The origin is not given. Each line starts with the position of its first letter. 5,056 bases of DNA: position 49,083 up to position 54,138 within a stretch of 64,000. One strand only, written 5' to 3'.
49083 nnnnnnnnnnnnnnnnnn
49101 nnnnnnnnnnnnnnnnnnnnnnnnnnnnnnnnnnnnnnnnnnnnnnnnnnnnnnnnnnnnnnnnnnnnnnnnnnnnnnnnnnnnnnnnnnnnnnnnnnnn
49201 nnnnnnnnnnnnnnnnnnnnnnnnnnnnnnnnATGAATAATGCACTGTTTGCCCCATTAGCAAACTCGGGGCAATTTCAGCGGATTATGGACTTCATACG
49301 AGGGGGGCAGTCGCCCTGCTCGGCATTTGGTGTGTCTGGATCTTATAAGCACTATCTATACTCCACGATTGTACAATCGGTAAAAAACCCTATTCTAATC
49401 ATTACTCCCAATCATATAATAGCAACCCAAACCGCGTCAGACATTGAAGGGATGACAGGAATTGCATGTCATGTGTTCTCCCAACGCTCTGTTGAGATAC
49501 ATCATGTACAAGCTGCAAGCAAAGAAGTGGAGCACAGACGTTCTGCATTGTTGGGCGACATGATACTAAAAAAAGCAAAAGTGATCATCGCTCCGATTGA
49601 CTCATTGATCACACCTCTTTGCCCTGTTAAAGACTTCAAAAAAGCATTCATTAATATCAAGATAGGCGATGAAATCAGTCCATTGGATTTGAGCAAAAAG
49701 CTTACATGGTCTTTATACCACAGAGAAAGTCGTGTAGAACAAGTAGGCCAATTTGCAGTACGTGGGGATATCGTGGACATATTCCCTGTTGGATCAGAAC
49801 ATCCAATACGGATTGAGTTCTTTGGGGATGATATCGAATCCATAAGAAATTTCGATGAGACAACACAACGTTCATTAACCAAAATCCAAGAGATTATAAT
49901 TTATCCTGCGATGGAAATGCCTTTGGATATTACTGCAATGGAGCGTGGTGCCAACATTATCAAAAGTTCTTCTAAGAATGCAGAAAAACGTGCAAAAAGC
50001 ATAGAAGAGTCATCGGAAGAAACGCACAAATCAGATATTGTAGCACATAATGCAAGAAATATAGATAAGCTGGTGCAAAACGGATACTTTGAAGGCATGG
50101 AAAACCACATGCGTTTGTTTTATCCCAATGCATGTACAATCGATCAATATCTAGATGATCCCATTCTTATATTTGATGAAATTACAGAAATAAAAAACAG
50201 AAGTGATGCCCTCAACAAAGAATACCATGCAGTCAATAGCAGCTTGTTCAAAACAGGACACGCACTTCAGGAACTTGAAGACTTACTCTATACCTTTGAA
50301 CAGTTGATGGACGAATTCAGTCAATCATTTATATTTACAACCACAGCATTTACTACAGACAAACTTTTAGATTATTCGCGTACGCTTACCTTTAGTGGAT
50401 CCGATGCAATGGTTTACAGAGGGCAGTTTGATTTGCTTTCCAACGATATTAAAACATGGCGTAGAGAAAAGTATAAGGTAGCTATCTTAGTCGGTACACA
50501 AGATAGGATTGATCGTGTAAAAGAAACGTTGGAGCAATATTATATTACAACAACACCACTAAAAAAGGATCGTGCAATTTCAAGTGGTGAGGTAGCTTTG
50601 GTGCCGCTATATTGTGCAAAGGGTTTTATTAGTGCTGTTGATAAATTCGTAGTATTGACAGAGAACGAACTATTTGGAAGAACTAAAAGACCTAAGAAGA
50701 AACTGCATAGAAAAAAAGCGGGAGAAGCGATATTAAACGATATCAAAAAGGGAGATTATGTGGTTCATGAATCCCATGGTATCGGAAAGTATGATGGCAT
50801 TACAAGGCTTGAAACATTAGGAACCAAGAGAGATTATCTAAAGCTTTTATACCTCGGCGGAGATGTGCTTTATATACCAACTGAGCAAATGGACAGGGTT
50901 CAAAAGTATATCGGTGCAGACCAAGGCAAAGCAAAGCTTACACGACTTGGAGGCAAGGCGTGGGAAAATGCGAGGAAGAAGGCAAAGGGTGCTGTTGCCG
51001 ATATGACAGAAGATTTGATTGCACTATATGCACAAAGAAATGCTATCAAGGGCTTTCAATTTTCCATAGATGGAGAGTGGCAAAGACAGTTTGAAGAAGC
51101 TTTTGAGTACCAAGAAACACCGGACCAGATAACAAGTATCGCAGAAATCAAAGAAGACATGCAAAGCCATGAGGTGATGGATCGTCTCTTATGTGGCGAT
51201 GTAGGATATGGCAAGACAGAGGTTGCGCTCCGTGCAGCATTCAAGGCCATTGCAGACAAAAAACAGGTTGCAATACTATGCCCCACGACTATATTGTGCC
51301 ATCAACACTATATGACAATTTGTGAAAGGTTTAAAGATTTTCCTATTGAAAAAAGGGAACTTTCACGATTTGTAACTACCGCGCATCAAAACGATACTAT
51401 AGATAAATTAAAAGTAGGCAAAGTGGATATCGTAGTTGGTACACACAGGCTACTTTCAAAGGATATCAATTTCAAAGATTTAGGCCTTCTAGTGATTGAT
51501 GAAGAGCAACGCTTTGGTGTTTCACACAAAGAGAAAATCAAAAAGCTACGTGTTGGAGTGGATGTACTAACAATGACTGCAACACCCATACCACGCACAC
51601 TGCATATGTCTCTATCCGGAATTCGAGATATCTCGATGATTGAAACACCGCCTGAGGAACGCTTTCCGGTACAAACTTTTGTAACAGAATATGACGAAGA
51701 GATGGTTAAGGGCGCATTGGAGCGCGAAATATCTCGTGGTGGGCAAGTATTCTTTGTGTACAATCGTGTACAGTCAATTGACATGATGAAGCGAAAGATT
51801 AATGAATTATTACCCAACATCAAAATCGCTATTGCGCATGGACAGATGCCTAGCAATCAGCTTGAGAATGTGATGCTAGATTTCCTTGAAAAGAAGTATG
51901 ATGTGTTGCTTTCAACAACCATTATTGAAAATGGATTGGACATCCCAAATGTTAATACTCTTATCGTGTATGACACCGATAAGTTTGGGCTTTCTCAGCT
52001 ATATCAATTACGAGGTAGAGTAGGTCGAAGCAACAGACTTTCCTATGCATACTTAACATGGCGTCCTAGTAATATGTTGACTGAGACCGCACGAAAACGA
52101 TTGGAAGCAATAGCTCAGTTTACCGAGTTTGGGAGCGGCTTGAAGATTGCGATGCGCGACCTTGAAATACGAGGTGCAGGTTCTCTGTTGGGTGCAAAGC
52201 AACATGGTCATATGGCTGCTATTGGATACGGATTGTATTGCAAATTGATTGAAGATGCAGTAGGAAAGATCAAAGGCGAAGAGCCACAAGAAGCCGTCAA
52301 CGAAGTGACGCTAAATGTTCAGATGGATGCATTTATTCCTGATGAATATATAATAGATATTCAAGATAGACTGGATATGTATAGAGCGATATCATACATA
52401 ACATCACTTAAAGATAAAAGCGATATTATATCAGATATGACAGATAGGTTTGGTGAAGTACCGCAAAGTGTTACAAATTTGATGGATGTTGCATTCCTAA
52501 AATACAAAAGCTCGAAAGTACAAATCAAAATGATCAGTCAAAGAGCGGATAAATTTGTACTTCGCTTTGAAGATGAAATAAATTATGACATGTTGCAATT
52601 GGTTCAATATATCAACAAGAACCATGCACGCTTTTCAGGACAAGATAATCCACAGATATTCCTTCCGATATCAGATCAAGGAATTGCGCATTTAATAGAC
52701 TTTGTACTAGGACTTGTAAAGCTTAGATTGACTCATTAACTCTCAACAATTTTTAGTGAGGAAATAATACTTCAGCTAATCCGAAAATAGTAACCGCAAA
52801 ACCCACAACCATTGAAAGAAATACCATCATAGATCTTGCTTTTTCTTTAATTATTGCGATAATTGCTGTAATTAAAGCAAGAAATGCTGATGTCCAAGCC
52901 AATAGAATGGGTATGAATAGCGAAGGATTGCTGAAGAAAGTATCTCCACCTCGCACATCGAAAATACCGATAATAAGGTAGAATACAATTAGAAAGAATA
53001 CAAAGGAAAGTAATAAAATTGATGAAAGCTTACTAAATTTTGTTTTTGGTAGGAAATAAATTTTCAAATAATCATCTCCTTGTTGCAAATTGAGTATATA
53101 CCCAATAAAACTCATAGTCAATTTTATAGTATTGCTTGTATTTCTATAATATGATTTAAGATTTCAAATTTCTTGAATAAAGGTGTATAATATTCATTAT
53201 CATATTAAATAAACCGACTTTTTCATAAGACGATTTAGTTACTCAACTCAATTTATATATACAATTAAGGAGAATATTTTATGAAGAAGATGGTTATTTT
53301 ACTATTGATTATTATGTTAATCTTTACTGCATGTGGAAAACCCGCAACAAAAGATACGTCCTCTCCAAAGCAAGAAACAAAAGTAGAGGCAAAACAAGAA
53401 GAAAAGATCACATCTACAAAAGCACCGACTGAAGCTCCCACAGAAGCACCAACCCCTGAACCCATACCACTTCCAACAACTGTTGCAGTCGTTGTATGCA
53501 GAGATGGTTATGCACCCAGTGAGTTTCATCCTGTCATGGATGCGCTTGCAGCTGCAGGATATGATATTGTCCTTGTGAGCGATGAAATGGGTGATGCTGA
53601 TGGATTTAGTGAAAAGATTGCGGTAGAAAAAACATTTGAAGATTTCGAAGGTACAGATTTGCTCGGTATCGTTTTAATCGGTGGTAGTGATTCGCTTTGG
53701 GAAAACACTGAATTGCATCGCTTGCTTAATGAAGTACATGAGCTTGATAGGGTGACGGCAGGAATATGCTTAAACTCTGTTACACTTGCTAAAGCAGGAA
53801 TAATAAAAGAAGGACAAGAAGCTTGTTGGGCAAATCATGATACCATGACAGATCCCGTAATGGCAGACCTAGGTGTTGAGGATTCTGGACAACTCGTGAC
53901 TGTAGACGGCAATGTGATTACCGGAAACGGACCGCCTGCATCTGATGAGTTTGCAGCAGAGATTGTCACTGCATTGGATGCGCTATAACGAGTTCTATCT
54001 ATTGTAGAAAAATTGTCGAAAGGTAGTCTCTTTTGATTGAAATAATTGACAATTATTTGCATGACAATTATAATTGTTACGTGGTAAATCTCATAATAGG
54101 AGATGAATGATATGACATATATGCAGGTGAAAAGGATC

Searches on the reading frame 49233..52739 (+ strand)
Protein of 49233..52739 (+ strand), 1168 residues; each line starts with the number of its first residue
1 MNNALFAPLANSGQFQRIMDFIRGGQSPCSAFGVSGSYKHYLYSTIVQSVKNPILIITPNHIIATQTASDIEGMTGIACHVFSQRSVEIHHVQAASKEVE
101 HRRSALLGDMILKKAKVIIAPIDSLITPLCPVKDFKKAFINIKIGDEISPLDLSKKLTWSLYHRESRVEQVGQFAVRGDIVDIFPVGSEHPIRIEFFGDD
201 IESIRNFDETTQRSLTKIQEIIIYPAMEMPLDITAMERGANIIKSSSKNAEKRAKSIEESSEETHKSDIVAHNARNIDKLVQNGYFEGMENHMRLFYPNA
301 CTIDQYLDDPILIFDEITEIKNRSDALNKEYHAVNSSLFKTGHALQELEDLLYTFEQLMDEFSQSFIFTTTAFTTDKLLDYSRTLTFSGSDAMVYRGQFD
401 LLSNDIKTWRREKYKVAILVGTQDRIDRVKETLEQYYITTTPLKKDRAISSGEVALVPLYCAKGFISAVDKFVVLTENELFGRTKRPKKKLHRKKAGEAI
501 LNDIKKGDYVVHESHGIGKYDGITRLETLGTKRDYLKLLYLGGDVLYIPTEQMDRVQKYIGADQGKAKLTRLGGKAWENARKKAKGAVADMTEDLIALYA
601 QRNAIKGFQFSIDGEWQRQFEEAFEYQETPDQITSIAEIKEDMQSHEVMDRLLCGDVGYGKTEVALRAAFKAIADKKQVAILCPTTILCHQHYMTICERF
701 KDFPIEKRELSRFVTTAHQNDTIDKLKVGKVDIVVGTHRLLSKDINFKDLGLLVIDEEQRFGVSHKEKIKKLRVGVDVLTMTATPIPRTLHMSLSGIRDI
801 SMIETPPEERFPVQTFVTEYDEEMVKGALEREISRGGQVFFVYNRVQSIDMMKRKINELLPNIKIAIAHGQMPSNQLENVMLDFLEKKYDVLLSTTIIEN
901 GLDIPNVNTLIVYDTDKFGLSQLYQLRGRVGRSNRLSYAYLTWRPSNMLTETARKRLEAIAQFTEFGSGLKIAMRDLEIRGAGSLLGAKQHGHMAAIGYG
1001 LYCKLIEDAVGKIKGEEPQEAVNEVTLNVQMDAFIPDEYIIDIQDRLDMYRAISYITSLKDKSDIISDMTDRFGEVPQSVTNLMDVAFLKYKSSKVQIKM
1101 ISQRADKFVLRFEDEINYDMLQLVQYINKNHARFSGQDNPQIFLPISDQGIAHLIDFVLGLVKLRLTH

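Call 7: search_protein_families(library=pfam, proteins=[window:49233-52739:+])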
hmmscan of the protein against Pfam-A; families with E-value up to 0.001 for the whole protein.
window:49233-52739:+ (1168 aa): 6 families
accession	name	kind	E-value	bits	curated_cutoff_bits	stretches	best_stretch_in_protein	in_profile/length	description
PF17757.6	UvrB_inter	-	1.7e-28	99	22.9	1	140-228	1-90/91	UvrB interaction domain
PF00271.37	Helicase_C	-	3.1e-24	85.8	23.5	1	829-933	6-109/110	Helicase conserved C-terminal domain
PF00270.35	DEAD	-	4.9e-24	85.4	26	1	629-790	1-164/167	DEAD/DEAH box helicase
PF03461.20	TRCF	-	7.5e-23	81.1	25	1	1030-1120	2-92/95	TRCF domain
PF02559.22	CarD_TRCF_RID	-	7.6e-21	74.4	23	1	505-560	2-57/57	CarD-like/TRCF RID domain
PF22590.2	Cas3-like_C_2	-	0.00016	22.3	27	1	836-934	2-105/106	CRISPR-associated nuclease/helicase Cas3, C-terminal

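Call 46: list_cluster_members(proteins=[P0008, P0012, P0016, P0007, P0134, P0128, window:49233-52739:+])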
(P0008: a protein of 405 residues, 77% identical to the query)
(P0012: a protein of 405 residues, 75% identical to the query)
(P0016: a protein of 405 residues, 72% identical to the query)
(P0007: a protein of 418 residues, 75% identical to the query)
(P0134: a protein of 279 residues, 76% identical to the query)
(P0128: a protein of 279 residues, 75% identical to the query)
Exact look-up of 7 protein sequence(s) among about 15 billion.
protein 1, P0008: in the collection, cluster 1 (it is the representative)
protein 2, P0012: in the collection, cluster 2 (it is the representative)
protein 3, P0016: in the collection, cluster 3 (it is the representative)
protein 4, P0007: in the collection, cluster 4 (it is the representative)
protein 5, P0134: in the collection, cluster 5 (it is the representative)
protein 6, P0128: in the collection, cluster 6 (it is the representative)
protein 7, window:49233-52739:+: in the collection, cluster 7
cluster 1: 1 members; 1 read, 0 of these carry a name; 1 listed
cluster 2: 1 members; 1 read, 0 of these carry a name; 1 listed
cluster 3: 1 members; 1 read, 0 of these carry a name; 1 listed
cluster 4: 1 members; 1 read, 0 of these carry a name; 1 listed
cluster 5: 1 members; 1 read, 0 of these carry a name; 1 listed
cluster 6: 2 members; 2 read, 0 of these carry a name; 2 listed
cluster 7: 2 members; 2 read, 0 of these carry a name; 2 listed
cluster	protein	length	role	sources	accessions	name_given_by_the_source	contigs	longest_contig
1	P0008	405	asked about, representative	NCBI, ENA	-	-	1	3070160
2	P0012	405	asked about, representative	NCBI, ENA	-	-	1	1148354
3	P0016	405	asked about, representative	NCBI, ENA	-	-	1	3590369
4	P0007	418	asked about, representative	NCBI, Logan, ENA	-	-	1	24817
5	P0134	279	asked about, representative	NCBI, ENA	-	-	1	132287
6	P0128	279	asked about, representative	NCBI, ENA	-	-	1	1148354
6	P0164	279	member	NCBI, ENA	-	-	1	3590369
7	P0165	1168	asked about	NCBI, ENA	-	-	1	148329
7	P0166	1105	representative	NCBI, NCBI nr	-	-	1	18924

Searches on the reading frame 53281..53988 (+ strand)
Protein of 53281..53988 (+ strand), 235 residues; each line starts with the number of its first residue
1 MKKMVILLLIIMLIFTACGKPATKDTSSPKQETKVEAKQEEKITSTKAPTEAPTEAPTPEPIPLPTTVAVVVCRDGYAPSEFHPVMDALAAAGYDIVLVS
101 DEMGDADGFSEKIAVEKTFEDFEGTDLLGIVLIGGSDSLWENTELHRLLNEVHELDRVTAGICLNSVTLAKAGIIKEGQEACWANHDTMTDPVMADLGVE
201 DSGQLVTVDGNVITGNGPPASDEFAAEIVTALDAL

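Call 55: search_protein_families(library=ncbifam, proteins=[window:53281-53988:+])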
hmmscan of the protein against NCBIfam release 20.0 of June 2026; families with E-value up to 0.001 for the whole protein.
window:53281-53988:+ (235 aa): 5 families
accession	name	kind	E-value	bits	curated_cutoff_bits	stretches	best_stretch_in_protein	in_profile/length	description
TIGR01382.1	PfpI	subfamily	2.2e-16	59.9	139.05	1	70-232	3-168/169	DJ-1/PfpI/YhbO family deglycase/protease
TIGR01383.1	not_thiJ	equivalog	1.4e-14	54.2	131.25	1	70-232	3-168/180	DJ-1 family glyoxalase III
NF058647.1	lipo_LytA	equivalog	2.2e-05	24.6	110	1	1-43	1-42/107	acidic lipoprotein LytA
NF041193.1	lipo_SP0191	subfamily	2.4e-05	24.5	75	1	1-46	1-46/190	SP0191 family lipoprotein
NF047408.1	SA0632_fam_LP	equivalog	0.00027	20.5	70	1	1-25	1-25/68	SA0632 family lipoprotein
